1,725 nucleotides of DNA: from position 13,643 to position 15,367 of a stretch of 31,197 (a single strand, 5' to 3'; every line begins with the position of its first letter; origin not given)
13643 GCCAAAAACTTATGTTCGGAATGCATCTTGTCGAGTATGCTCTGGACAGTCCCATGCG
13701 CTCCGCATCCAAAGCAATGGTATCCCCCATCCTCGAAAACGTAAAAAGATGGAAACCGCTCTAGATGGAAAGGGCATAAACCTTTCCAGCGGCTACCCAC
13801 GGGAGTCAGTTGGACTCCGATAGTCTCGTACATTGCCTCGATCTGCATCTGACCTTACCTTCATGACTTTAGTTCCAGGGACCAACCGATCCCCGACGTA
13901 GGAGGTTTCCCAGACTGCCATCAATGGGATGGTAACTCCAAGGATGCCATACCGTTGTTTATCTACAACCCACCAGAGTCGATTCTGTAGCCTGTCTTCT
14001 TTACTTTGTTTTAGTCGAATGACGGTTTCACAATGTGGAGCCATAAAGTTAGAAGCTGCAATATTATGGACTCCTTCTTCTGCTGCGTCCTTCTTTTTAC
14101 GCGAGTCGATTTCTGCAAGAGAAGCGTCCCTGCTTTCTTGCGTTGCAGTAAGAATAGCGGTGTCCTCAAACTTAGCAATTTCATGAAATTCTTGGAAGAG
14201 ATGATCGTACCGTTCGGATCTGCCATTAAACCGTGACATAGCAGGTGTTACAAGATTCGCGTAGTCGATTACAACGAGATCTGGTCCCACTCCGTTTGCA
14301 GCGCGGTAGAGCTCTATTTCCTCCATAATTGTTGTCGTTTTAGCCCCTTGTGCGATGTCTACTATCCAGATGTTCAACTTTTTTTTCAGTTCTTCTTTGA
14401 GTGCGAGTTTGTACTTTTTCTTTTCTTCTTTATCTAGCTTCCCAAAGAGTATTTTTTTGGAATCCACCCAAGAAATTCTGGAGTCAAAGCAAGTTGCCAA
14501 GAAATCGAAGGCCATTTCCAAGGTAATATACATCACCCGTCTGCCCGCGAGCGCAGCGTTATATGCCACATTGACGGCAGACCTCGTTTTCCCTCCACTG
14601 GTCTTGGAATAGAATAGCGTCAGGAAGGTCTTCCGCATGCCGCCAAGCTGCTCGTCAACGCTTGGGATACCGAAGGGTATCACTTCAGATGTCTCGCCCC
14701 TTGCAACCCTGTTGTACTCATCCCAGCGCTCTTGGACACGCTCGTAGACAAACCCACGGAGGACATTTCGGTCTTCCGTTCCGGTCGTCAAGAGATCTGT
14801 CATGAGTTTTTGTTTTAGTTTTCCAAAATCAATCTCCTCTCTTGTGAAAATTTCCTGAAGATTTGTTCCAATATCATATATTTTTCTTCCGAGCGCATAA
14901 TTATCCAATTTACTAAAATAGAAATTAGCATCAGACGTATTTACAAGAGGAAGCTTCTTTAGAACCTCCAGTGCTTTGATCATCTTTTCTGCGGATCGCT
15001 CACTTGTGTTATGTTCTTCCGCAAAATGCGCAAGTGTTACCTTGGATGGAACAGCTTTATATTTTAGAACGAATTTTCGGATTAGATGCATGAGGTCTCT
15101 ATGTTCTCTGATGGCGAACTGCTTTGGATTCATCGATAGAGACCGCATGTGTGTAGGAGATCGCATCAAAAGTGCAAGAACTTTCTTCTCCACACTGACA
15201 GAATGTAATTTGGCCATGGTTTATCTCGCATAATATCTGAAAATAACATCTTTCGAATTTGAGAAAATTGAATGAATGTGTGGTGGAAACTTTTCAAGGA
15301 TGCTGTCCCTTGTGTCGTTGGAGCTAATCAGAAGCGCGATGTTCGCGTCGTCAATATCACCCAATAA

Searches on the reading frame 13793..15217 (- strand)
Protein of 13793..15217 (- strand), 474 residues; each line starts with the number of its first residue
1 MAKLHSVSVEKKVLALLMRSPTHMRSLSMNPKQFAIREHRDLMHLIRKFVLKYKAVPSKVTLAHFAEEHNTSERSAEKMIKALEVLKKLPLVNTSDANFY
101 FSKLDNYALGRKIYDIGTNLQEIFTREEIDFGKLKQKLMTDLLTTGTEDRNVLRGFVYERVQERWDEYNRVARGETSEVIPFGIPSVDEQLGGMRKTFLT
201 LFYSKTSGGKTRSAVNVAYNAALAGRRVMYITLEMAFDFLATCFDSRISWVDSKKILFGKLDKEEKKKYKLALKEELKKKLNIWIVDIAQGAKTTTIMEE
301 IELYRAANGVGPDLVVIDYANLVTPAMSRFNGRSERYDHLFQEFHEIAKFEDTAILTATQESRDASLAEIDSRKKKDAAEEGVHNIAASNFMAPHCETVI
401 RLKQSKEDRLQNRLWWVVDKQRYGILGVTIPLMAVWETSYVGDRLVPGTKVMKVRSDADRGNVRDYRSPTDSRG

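Call 5: search_protein_families(library=pfam, proteins=[window:13793-15217:-], max_evalue=0.01)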
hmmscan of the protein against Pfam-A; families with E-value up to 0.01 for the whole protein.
window:13793-15217:- (474 aa): 3 families
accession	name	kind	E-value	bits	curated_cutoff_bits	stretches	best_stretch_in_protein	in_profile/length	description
PF03796.21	DnaB_C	-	3.1e-17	63.2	27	1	180-427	2-240/255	DnaB-like helicase C terminal domain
PF13481.12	AAA_25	-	0.00015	21.9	27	1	184-362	19-191/195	AAA domain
PF00772.26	DnaB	-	0.0041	17.6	23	1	4-74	3-74/103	DnaB-like helicase N terminal domain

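Call 8: search_dna_similar(query=window:13793-15217:-, collection=phages, mode=protein, max_rows=15)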
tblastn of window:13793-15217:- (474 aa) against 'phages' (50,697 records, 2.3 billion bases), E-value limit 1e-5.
Records with a match: 392; places in all: 392; records where one place covers at least 80% of the query: 24.
Best place of each record, by identity: <60% 392.
By first word of the organism name: Synechococcus 197; Klebsiella 110; Cyanophage 19; Pseudomonas 18; Escherichia 6; Bacillus 5; Methylophilales 4; Serratia 4; Rhizobium 3; Stenotrophomonas 3; and 15 more.
By host as written in the record: - 110; Synechococcus 69; Klebsiella pneumoniae 49; Synechococcus sp. WH7803 18; Synechococcus sp. 15; Klebsiella sp. M5a1 9; Klebsiella pneumoniae JHCK1 (BEI NR-48976) 6; Synechococcus sp. WH 7803 5; and 76 more.
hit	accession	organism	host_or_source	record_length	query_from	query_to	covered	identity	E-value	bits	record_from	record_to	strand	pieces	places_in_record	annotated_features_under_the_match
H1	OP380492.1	Bacillus phage Nachito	Bacillus sp. ET1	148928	6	424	88%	24.7%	5e-13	77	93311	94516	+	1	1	DNA helicase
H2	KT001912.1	Bacillus phage Silence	Bacillus megaterium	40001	10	437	90%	23.9%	4e-6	56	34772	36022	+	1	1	DNA helicase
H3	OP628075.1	Lysinibacillus phage vB_LfM_LysYB1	Lysinibacillus fusiformis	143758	5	424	89%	23.1%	2e-14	82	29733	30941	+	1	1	DNA helicase activity protein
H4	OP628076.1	Lysinibacillus phage vB_LfM_LysYB2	Lysinibacillus fusiformis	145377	5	424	89%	23.1%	2e-14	82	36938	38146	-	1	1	DNA helicase activity protein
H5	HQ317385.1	Synechococcus phage S-RIM8 A.HR5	Synechococcus sp. WH7803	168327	7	425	88%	22.0%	6e-6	55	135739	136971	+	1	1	DNA primase/helicase | hypothetical protein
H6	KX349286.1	Synechococcus phage S-RIM8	Synechococcus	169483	7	425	88%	22.0%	6e-6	55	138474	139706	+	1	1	DNA primase/helicase | hypothetical protein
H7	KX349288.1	Synechococcus phage S-RIM8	Synechococcus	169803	7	425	88%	22.0%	6e-6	55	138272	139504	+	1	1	DNA primase/helicase | hypothetical protein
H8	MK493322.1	Synechococcus phage S-RIM8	Synechococcus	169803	7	425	88%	22.0%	6e-6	55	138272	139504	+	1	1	DNA primase/helicase | hypothetical protein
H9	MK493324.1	Synechococcus phage S-RIM8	Synechococcus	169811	7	425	88%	22.0%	6e-6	55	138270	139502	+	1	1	DNA primase/helicase | hypothetical protein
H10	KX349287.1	Synechococcus phage S-RIM8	Synechococcus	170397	7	425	88%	22.0%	6e-6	55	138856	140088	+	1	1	DNA primase/helicase | hypothetical protein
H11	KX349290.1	Synechococcus phage S-RIM8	Synechococcus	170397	7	425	88%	22.0%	6e-6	55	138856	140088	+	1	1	DNA primase/helicase | hypothetical protein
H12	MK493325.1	Synechococcus phage S-RIM8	Synechococcus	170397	7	425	88%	22.0%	6e-6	55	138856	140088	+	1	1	DNA primase/helicase | hypothetical protein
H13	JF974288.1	Synechococcus phage S-RIM8 A.HR1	Synechococcus sp. WH7803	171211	7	425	88%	22.0%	6e-6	55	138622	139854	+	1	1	DNA primase/helicase | hypothetical protein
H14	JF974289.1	Synechococcus phage S-RIM8 A.HR3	Synechococcus sp. WH7803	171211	7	425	88%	22.0%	6e-6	55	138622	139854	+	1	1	DNA primase/helicase | hypothetical protein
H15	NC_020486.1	Synechococcus phage S-RIM8 A.HR1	Synechococcus sp. WH7803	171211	7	425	88%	22.0%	6e-6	55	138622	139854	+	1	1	DNA primase/helicase | 2OG-Fe(II) oxygenase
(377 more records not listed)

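Call 10: find_encoding_contigs(protein=window:13793-15217:-, flank=10000, max_places=6)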
Protein window:13793-15217:- (474 aa): no gene with exactly this product is on record in the collection.

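Call 12: find_related_loci(query=window:13793-15217:-, collection=viral_contigs, flank=10000)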
Query window:13793-15217:- (474 aa) in viral_contigs; peptide patterns used: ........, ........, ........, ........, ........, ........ (x = any residue, [..] = any of these).
9 stretches matched a pattern; 1 encode a relative of the query (tblastn E <= 1e-3); 1 distinct loci.
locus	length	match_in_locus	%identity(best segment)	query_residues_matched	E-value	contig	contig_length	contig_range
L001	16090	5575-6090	28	192-363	8e-11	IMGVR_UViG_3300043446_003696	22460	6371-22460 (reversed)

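Call 15: search_protein_families(library=phrogs, proteins=[window:13793-15217:-], max_evalue=0.001)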
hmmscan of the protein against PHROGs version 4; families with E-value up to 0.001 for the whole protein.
window:13793-15217:- (474 aa): 3 families
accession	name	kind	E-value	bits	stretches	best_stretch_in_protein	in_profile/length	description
phrog_19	-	DNA, RNA and nucleotide metabolism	8.4e-61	207.6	1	1-432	155-569/621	DnaB-like replicative helicase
phrog_239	-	DNA, RNA and nucleotide metabolism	2e-16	61.1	1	158-432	327-587/801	DNA primase/helicase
phrog_243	-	DNA, RNA and nucleotide metabolism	8.8e-11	42.3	1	174-364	12-194/273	DnaB-like replicative helicase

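Call 17: find_homologous_proteins(query=window:13793-15217:-, max_evalue=1e-10)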
Query window:13793-15217:- (474 aa): 70 proteins with E <= 1e-10 among 8000 candidates.
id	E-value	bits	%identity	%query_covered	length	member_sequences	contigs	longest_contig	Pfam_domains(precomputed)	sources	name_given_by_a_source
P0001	1.3e-295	998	100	94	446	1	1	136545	PF03796.22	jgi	jgi:replicative DNA helicase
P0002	1.8e-168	579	56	96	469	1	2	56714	PF03796.22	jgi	-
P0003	1.8e-167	576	56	96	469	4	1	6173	PF06745.20,PF03796.22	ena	-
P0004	8.0e-166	571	56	97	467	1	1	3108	PF06745.20,PF03796.22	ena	-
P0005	1.5e-165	570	56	96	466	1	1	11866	PF06745.20,PF03796.22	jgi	jgi:replicative DNA helicase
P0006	4.1e-165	568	55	95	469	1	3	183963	PF06745.20,PF03796.22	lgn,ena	-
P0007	2.3e-164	566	57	93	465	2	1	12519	PF06745.20,PF03796.22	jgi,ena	-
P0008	5.2e-164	565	54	97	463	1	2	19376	PF06745.20,PF03796.22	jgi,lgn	jgi:replicative DNA helicase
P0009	8.7e-164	564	55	95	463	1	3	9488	PF06745.20,PF03796.22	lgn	-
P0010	1.6e-163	563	55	96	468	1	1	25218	PF06745.20,PF03796.22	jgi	-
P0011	4.0e-162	559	54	96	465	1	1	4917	PF06745.20,PF03796.22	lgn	-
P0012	6.3e-162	558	54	96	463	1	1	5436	PF03796.22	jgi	jgi:replicative DNA helicase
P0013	3.3e-161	555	55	96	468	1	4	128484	PF06745.20,PF03796.22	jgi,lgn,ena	-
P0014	5.0e-159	548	56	91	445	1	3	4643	PF06745.20,PF03796.22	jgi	jgi:replicative DNA helicase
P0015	5.4e-159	548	56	91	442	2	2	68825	PF06745.20,PF03796.22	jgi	-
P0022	5.0e-153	529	54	91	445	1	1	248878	PF06745.20,PF03796.22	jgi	jgi:replicative DNA helicase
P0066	7.5e-115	403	42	95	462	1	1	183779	PF03796.22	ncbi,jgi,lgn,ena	ncbi:MAG: DnaB-like helicase C-terminal domain-containing protein [Candidatus Paceibacterota bacteri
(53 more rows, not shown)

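Call 18: find_encoding_contigs(protein=P0001, flank=10000, max_places=3)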
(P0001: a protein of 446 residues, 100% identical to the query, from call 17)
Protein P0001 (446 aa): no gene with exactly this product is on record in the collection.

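Call 19: find_encoding_contigs(protein=P0022, flank=10000, max_places=2)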
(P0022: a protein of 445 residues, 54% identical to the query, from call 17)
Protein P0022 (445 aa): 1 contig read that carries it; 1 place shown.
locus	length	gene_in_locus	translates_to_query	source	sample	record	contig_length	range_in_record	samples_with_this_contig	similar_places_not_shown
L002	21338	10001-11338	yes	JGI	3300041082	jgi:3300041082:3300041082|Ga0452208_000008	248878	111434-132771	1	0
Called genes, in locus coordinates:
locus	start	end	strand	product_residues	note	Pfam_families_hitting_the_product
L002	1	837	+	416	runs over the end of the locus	PF02310:B12-binding (weak), PF04055:Radical_SAM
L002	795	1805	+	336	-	-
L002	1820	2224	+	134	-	-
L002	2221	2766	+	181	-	PF08241:Methyltransf_11, PF13649:Methyltransf_25 (weak)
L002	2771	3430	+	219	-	-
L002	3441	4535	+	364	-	PF01041:DegT_DnrJ_EryC1, PF01212:Beta_elim_lyase (faint)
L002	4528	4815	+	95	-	-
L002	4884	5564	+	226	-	PF00535:Glycos_transf_2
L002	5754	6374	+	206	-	PF00535:Glycos_transf_2, PF13641:Glyco_tranf_2_3 (faint)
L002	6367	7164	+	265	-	PF00535:Glycos_transf_2, PF13641:Glyco_tranf_2_3 (weak)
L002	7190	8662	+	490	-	PF00270:DEAD (weak), PF04851:ResIII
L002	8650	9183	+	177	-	-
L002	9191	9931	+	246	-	-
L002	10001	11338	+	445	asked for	PF03796:DnaB_C, PF06745:ATPase (faint)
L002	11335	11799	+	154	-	PF01807:Zn_ribbon_DnaG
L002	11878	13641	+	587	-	-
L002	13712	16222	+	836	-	PF03167:UDG, PF01612:DNA_pol_A_exo1, PF00476:DNA_pol_A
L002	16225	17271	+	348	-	PF00154:RecA_N, PF06745:ATPase, PF08423:Rad51 (weak), PF00005:ABC_tran (faint), PF01637:ATPase_2 (faint), PF21096:RecA_C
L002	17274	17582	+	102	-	-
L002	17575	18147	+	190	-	-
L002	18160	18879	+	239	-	-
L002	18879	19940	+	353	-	PF00149:Metallophos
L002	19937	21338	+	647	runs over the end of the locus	PF02463:SMC_N (weak), PF13175:AAA_15, PF13476:AAA_23, PF13555:AAA_29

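Call 20: find_encoding_contigs(protein=P0006, flank=10000, max_places=2)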
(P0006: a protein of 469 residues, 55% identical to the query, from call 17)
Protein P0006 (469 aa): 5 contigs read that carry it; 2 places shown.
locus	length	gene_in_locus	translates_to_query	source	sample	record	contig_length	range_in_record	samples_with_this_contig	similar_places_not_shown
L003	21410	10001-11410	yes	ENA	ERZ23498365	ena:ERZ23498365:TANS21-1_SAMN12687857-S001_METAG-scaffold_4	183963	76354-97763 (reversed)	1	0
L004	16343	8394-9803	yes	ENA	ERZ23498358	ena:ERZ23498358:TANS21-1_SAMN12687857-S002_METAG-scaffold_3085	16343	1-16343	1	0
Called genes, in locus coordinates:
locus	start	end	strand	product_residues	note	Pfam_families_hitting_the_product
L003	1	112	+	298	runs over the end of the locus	-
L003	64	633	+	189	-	PF13489:Methyltransf_23, PF05175:MTS (faint), PF13847:Methyltransf_31, PF08241:Methyltransf_11, PF08242:Methyltransf_12 (weak), PF13649:Methyltransf_25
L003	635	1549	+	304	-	PF18025:FucT_N, PF00852:Glyco_transf_10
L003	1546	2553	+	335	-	PF01370:Epimerase, PF16363:GDP_Man_Dehyd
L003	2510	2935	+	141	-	-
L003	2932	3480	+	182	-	PF08241:Methyltransf_11, PF08242:Methyltransf_12 (weak), PF13649:Methyltransf_25 (weak)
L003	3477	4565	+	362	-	PF01041:DegT_DnrJ_EryC1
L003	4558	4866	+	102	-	-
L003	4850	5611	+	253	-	PF00535:Glycos_transf_2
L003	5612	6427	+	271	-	PF13641:Glyco_tranf_2_3 (weak), PF00535:Glycos_transf_2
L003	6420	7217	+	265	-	PF00535:Glycos_transf_2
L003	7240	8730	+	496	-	PF00270:DEAD (weak), PF04851:ResIII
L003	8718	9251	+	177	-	-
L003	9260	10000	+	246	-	-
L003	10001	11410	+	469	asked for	PF03796:DnaB_C, PF06745:ATPase (weak)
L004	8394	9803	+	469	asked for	PF03796:DnaB_C, PF06745:ATPase (weak)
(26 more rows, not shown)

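Call 24: find_encoding_contigs(protein=P0066, flank=10000, max_places=2)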
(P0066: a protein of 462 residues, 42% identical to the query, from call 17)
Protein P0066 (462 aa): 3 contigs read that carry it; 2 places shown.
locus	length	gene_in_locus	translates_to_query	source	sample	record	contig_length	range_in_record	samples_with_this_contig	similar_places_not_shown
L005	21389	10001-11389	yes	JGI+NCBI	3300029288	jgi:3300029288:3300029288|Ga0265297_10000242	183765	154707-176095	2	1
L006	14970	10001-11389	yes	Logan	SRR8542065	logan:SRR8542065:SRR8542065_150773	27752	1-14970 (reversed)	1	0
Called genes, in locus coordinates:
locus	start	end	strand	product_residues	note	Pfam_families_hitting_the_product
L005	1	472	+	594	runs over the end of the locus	PF13439:Glyco_transf_4, PF13489:Methyltransf_23, PF07021:MetW, PF13649:Methyltransf_25 (weak), PF13847:Methyltransf_31, PF08241:Methyltransf_11, PF08242:Methyltransf_12 (weak)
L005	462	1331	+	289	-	PF04055:Radical_SAM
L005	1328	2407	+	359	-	PF13439:Glyco_transf_4, PF13477:Glyco_trans_4_2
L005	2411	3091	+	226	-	PF08889:WbqC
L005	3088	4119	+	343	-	PF01073:3Beta_HSD, PF01370:Epimerase, PF02719:Polysacc_synt_2, PF04321:RmlD_sub_bind, PF13460:NAD_binding_10 (weak), PF16363:GDP_Man_Dehyd, PF07993:NAD_binding_4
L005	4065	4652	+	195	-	PF00132:Hexapep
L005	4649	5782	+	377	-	PF00155:Aminotran_1_2, PF01041:DegT_DnrJ_EryC1, PF01212:Beta_elim_lyase (weak), PF05889:SepSecS (faint)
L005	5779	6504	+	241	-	PF00535:Glycos_transf_2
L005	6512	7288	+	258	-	PF00535:Glycos_transf_2, PF13641:Glyco_tranf_2_3 (weak)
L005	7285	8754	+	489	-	PF04851:ResIII, PF18766:SWI2_SNF2 (faint)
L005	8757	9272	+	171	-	-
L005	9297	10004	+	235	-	PF00308:Bac_DnaA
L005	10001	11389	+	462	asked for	PF03796:DnaB_C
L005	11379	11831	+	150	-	PF01807:Zn_ribbon_DnaG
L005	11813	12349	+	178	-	-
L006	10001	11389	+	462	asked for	PF03796:DnaB_C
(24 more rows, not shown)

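Call 30: find_related_loci(query=A1, collection=viral_contigs, flank=10000)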
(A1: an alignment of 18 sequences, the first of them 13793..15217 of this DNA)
Query A1 (474 aa) in viral_contigs; peptide patterns used: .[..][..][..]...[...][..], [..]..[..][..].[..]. (x = any residue, [..] = any of these).
84 stretches matched a pattern; 48 encode a relative of the query (tblastn E <= 1e-3); 48 distinct loci.
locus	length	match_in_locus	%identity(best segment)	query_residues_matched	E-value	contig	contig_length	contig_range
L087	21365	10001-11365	55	1-455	6e-171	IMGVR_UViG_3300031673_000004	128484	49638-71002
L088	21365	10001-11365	55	1-455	6e-171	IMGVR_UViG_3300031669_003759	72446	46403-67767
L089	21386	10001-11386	54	1-459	8e-167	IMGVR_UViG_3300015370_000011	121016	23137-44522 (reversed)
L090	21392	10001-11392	50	1-474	7e-156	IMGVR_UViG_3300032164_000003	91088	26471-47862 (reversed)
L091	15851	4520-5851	50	1-458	4e-151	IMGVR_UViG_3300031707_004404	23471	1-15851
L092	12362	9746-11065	50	1-445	2e-150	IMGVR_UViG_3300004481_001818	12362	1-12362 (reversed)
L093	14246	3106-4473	47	1-457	8e-144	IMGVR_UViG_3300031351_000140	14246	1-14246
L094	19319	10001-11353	47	1-453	3e-139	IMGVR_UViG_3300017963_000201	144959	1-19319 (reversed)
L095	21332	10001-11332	47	1-444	1e-138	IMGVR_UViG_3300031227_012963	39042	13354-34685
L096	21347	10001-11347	42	4-452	2e-116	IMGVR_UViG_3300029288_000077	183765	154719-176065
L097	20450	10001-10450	33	179-331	8e-17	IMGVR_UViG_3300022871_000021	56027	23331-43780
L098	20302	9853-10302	33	179-331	8e-17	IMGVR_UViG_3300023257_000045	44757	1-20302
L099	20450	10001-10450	33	179-331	8e-17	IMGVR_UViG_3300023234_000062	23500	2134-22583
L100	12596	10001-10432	34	179-325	2e-15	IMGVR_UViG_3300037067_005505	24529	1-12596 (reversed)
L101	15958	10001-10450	32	179-331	3e-14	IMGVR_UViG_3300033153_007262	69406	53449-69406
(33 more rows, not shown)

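Call 59: find_related_loci(query=A1, collection=genome_contigs, flank=10000)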
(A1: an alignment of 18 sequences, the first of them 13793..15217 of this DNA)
Query A1 (474 aa) in genome_contigs; peptide patterns used: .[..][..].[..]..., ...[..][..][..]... (x = any residue, [..] = any of these).
68 stretches matched a pattern; 9 encode a relative of the query (tblastn E <= 1e-3); 9 distinct loci.
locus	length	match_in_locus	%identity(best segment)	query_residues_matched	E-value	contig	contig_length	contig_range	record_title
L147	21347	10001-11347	42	4-452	3e-117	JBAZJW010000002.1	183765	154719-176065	MAG: Candidatus Paceibacterota bacterium isolate SO_2017_LW4_129 scaffold_253_c1_LW137-91_2017, whole genome shotgun seq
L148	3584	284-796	32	192-370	5e-18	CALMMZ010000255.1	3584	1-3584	MAG TPA_asm: uncultured bacterium isolate SRR5676435_bin.113_CONCOCT_v1.1_MAG genome assembly, contig: ERZ724544.13515,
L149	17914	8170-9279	22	24-408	1e-10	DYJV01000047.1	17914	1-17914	MAG TPA_asm: Candidatus Methylomirabilis sp. isolate SulCav_AS07-7_3_33_596 SulCav_AS07_7_3129_length_17914_cov_338_6199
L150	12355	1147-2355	23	10-425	2e-9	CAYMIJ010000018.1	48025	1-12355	MAG TPA_asm: uncultured Flavobacteriaceae bacterium isolate SRP170004_co1_396 genome assembly, contig: NODE_892_length_4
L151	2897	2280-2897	25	187-410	9e-9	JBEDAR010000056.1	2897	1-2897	MAG: Bacillota bacterium isolate NASQAN2014_035_B_bin.38 scaffold_287706, whole genome shotgun sequence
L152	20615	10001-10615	25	204-428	4e-8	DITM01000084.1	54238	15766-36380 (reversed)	MAG TPA_asm: Candidatus Paracaedibacteraceae bacterium UBA6184 UBA6184_contig_161698, whole genome shotgun sequence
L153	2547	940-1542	21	169-363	1e-7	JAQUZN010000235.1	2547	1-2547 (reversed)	MAG: Candidatus Izemoplasmatales bacterium isolate STD2_261 NODE_219650_length_2547_cov_6.702066_Sandtown_D2, whole geno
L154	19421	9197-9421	32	304-381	1e-6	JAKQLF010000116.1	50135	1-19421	MAG: Bacteroidota bacterium isolate USDV_maxbin.163 k141_1134593, whole genome shotgun sequence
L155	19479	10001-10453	24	209-365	8e-6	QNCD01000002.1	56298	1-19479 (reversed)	MAG: Candidatus Omnitrophota bacterium isolate B70_G16 B70_Guay16_scaffold_00112, whole genome shotgun sequence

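Call 73: search_dna_similar(query=L002:13712-16222:+, collection=phages, mode=protein, max_rows=15)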
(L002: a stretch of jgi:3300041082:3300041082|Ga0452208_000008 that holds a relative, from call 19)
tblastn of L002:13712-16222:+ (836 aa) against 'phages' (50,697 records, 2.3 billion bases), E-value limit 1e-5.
The search stops at 5000 records and this limit was reached: more records match than are counted here, and every count below describes the 5000 best-scoring records only.
Records with a match: at least 5000; places in all: 5055; records where one place covers at least 80% of the query: 243.
Best place of each record, by identity: <60% 5000.
By first word of the organism name: Mycobacterium 999; Vibrio 617; Salmonella 381; Staphylococcus 344; Microbacterium 335; Bacillus 262; Escherichia 233; Arthrobacter 170; Pseudomonas 168; Enterococcus 143; and 118 more.
By host as written in the record: - 693; Mycobacterium smegmatis mc2 155 688; Microbacterium foliorum NRRL B-24224 149; Mycobacterium smegmatis mc#155 144; Microbacterium foliorum NRRL B-24224 SEA 138; Staphylococcus aureus 114; Arthrobacter sp. ATCC 21022 85; Escherichia coli 78; and 878 more.
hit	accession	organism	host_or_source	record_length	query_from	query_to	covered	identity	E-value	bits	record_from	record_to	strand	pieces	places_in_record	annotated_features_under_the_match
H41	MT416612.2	Bacillus phage YungSlug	Bacillus thuringiensis kurstaki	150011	12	833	98%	31.8%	7e-98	341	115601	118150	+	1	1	DNA polymerase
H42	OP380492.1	Bacillus phage Nachito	Bacillus sp. ET1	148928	24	833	97%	30.6%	1e-91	323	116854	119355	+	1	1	DNA polymerase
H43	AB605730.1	Bacillus phage SP-10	-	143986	15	833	98%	30.3%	3e-85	303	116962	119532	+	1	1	DNA polymerase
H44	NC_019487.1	Bacillus phage SP-10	-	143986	15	833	98%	30.3%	3e-85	303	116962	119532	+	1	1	DNA polymerase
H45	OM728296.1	Bacillus phage vB_BsuM-Goe26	Bacillus subtilis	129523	15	833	98%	29.9%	7e-38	303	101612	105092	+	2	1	hypothetical protein (x2) | polA_1: DNA polymerase I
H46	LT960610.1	Bacillus phage SBSphiC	Bacillus subtilis BEST7003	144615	15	833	98%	29.9%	1e-83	299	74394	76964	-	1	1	record has no annotation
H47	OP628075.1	Lysinibacillus phage vB_LfM_LysYB1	Lysinibacillus fusiformis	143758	24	833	97%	30.1%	4e-92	324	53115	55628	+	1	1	DNA polymerase family A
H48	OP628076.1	Lysinibacillus phage vB_LfM_LysYB2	Lysinibacillus fusiformis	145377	24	833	97%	30.1%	4e-92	324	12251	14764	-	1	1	DNA polymerase family A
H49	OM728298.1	Bacillus phage vB_BsuM-Goe16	Bacillus subtilis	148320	1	831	99%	29.3%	3e-71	262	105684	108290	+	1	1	hypothetical protein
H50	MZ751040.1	Bacillus phage phi18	Bacillus subtilis subsp. subtilis str. ...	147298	21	831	97%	29.9%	8e-72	264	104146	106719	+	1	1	DNA polymerase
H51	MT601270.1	Bacillus phage vB_BsuM-Goe9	Bacillus subtilis Delta6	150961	21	831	97%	29.3%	2e-33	266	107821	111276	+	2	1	putative DNA polymerase | DNA polymerase family A | DNA endonuclease I | hypothetical: hypothetical protein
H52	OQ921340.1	Bacillus phage SPO1L5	Bacillus subtilis BEST7003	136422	21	831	96%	29.4%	6e-33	274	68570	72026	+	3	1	hypothetical protein (x5)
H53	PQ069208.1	Bacillus phage S4-1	Bacillus sp. S4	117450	11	808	95%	29.6%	9e-79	285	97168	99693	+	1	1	record has no annotation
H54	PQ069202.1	Bacillus phage C30-1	Bacillus sp. C30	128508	11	808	95%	29.6%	9e-79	285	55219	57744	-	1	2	record has no annotation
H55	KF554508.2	Bacillus phage CP-51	Bacillus cereus HER1399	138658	26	831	96%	29.1%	9e-80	288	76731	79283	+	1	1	putative dna polymerase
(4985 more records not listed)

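Call 86: search_dna_similar(query=window:13793-15217:-, collection=plasmids, mode=protein, max_rows=8)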
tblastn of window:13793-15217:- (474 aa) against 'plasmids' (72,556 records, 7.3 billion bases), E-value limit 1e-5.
Records with a match: 753; places in all: 753; records where one place covers at least 80% of the query: 30.
Best place of each record, by identity: <60% 753.
By first word of the organism name: Klebsiella 340; Escherichia 221; Enterobacter 91; Salmonella 49; Citrobacter 23; Cronobacter 8; Shigella 8; Pseudomonas 3; Methylobacterium 2; Cupriavidus 2; and 6 more.
By predicted mobility (MOB-suite, as given by PLSDB): non-mobilizable 731; conjugative 11; mobilizable 11.
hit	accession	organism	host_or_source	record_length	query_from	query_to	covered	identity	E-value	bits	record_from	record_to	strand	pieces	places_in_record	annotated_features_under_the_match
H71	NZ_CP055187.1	Klebsiella pneumoniae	Shatin WWTPs_14 WWTPs effluent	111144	31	460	91%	22.6%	8e-14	82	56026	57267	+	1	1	DnaB-like helicase C-terminal domain-containing protein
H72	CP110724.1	Klebsiella pneumoniae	Homo sapiens,throat swab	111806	31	460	91%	22.6%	8e-14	82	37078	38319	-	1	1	AAA family ATPase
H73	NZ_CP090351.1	Methylobacterium oryzae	single cell,soil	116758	10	381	78%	26.1%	1e-12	78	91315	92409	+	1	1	DnaB-like helicase C-terminal domain-containing protein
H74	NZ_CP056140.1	Klebsiella michiganensis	culture,Wastewater influent sample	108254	31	437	86%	22.8%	2e-14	84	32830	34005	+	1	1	DnaB-like helicase C-terminal domain-containing protein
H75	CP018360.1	Klebsiella oxytoca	Homo sapiens,Perirectal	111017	31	433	85%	22.8%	1e-14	84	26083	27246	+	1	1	DNA helicase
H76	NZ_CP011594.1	Klebsiella oxytoca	Homo sapiens,Perirectal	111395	31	433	85%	22.8%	1e-14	84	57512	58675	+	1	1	DnaB-like helicase C-terminal domain-containing protein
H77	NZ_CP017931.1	Klebsiella oxytoca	Homo sapiens,blood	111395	31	433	85%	22.8%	1e-14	84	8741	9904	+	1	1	DnaB-like helicase C-terminal domain-containing protein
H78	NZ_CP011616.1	Klebsiella oxytoca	Homo sapiens,Urine/Genitourinary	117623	31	433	85%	22.8%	1e-14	84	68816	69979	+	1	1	DnaB-like helicase C-terminal domain-containing protein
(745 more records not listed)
